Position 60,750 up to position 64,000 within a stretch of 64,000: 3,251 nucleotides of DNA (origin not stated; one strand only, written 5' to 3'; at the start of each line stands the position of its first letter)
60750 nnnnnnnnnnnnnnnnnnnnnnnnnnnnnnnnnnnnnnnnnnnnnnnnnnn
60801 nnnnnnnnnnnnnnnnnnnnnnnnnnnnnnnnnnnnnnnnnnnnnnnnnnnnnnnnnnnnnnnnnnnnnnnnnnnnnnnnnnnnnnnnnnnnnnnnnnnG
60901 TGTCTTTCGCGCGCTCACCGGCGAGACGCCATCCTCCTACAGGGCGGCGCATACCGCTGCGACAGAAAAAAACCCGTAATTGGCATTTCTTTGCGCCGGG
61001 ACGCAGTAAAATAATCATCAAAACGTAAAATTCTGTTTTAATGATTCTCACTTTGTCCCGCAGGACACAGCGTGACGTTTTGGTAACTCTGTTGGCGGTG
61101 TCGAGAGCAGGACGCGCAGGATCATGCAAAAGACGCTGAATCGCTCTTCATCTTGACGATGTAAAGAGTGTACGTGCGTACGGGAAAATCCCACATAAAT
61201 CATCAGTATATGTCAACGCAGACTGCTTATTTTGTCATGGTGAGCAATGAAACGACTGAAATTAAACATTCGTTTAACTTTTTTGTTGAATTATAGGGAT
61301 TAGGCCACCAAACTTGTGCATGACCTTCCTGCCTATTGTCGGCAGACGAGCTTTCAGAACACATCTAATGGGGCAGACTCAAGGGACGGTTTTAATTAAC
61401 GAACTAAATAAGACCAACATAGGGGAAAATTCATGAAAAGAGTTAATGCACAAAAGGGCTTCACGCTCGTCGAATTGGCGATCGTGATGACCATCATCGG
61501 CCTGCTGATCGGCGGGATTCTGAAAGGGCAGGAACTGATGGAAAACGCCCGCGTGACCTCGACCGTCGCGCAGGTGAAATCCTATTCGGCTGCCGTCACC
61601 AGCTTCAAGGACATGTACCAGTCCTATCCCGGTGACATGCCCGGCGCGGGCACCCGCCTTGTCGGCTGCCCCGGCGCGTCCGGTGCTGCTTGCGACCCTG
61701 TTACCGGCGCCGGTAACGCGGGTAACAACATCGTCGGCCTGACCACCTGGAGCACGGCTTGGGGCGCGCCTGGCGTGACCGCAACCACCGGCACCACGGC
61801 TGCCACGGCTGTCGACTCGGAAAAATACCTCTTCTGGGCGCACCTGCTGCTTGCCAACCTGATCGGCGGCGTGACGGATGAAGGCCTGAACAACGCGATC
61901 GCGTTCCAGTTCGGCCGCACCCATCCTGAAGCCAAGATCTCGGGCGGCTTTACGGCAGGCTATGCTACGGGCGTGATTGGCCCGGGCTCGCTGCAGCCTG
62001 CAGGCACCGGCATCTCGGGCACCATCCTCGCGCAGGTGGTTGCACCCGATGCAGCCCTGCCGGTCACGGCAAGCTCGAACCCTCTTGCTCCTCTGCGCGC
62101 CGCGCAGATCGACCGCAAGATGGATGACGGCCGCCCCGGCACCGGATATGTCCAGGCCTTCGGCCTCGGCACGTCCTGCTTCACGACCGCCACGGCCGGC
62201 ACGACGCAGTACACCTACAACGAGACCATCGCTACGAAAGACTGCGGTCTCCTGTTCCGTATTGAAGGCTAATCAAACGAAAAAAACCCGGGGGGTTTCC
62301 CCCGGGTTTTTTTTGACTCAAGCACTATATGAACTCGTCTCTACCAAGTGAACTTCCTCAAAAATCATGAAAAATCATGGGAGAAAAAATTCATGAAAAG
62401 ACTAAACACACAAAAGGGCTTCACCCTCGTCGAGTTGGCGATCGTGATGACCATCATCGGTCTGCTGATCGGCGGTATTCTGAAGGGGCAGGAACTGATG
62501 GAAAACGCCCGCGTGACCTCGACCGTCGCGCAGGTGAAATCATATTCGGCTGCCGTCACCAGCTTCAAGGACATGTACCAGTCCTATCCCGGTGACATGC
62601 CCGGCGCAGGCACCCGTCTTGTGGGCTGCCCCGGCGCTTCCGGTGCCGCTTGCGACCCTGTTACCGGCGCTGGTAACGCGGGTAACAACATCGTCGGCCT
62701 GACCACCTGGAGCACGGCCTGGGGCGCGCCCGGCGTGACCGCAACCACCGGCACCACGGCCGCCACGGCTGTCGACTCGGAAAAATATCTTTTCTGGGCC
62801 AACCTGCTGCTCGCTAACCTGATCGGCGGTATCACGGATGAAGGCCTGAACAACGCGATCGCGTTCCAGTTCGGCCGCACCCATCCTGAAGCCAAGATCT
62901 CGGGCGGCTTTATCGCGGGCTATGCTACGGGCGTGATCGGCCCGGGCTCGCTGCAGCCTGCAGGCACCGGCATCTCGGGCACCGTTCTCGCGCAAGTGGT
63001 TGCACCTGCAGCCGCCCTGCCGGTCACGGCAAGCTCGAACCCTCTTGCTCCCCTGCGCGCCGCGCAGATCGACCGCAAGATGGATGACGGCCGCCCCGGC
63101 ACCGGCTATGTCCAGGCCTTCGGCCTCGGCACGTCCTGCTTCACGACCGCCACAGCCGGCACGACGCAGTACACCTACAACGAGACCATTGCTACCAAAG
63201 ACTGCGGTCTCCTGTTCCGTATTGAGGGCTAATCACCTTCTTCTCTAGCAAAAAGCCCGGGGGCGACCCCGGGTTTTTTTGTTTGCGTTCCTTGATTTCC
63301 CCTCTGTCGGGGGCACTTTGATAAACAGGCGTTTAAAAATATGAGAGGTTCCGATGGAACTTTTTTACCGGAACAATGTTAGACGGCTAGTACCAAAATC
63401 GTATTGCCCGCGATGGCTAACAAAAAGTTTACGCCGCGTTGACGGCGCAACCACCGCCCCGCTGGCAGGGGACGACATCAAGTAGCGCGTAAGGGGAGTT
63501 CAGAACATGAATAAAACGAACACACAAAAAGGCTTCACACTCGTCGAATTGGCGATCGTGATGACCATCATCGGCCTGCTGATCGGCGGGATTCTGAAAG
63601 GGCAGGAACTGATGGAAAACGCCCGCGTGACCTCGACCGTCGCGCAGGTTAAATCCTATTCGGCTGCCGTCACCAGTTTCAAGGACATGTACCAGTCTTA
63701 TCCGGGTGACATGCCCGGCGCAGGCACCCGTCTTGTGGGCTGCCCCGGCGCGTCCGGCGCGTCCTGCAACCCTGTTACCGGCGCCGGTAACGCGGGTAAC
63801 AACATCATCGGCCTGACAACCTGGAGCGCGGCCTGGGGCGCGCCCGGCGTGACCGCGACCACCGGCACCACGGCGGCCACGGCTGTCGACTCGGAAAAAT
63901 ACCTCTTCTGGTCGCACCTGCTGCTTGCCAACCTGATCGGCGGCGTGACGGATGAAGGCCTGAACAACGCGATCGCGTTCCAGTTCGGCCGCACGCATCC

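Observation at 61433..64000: At least three tandem, near-identical genes for an unusually large (279-aa) type IVa pilin, each with its own leader and terminator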

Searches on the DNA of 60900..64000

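Call 57: search_rna_families(source=window, start=60900, end=64000, threshold=evalue, max_evalue=1)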
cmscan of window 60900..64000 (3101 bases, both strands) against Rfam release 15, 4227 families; matches with E-value up to 1: 7.
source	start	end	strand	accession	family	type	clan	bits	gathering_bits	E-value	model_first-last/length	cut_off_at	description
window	62214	62316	+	RF00514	His_leader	Cis-reg; leader;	-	28.2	49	0.082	1-126/126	no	Histidine operon leader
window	62276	62450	-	RF00514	His_leader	Cis-reg; leader;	-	25.2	49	0.33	1-126/126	no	Histidine operon leader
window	62259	62316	+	RF00506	Thr_leader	Cis-reg; leader;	-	24.6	55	0.12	1-118/118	no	Threonine operon leader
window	62246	62315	+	RF02278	Betaproteobacteria_toxic_sRNA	Gene; sRNA;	-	21.1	50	0.41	1-64/64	no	Betaproteobacteria toxic small RNA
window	62266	62365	-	RF02621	BSnc120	Gene; sRNA;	-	20.9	114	0.23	1-88/88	no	Brucella sRNA 120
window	62232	62317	-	RF00516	ylbH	Cis-reg; leader;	-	19.9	50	0.33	1-122/122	no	ylbH leader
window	62280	62434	-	RF02901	AaHKsRNA41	Gene; sRNA;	-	17.3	97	0.75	1-187/187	no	Aggregatibacter sRNA 41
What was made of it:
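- Tried and rejected: Rfam at E <= 1 over 60900-64000 gave only sub-threshold hits on the terminator (call 57).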

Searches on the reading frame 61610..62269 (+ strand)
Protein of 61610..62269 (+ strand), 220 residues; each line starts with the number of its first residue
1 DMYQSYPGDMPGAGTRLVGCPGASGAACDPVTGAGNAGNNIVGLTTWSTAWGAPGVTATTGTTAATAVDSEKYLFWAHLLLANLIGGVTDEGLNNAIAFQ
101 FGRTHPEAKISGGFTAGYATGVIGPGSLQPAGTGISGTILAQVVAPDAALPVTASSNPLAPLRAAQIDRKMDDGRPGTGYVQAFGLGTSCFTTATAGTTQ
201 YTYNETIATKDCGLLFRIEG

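Call 71: search_protein_representatives(protein=window:61610-62269:+)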
Query: 220 residues. Proteins with E-value up to 0.001 (for the whole library): 767; up to 1e-10: 235; up to 1e-30: 21. The best 150 are listed.
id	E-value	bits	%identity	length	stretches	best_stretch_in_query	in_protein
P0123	2.5e-66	240.1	68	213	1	12-220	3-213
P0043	7.7e-62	225.4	58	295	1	2-218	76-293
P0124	3.8e-52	193.7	54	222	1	11-219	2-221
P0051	5.3e-51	190.0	54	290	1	1-219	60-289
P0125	9.0e-49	182.7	64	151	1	68-220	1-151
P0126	3.8e-44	167.6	52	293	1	1-218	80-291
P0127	3.8e-40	154.5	46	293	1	1-218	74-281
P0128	1.5e-38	149.3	48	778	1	2-219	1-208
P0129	4.3e-37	144.5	47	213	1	1-192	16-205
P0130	4.9e-37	144.3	54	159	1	59-219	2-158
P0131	2.2e-35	138.9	46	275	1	1-219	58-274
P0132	1.3e-34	136.4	50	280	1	1-220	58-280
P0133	6.2e-33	130.9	45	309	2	1-192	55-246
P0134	1.3e-32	129.8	45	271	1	1-218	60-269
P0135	1.5e-32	129.6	45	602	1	3-219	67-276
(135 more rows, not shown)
